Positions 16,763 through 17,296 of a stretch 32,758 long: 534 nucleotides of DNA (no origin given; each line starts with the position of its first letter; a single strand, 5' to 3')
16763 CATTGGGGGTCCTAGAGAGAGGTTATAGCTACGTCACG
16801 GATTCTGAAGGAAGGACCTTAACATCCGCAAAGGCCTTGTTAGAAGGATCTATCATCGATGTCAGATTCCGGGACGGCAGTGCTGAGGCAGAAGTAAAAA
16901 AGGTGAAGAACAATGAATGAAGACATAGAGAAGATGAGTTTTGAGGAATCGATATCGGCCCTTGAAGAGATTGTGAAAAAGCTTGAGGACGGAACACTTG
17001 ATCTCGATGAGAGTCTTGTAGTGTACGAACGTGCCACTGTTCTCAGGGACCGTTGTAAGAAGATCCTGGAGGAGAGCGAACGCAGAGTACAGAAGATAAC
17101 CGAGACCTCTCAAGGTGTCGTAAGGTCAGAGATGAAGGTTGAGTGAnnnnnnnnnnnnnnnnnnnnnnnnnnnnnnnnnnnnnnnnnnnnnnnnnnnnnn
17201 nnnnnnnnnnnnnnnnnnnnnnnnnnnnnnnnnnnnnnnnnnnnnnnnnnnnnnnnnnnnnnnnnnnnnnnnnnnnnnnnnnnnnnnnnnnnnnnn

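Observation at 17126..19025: PARIS-like split-OLD pair (ABC ATPase + DUF4435/Toprim) in an archaeal chromosome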

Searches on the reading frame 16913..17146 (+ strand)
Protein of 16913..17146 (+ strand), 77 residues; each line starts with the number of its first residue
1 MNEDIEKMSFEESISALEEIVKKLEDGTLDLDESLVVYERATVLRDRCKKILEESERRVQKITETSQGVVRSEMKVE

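Call 3: search_protein_families(library=pfam, proteins=[window:16913-17146:+], max_evalue=0.1)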
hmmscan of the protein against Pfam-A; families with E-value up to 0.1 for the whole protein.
window:16913-17146:+ (77 aa): 6 families
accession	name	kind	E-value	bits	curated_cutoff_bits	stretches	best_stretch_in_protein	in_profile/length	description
PF02609.21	Exonuc_VII_S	-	7.1e-17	61.6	24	1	10-61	1-52/52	Exonuclease VII small subunit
PF23921.1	DUF7260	-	0.026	14.4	27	1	5-66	137-204/242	Domain of unknown function (DUF7260)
PF04100.18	Vps53_N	-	0.053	13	26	1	3-65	7-71/372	Vps53, N-terminal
PF07568.18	HisKA_2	-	0.068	13.7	22.3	0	34-73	15-54/76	Histidine kinase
PF01665.21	Rota_NSP3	-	0.077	12.5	25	1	14-62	134-181/311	Rotavirus non-structural protein NSP3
PF02151.25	UVR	-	0.084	13.1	21.5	1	38-51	20-33/36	UvrB/uvrC motif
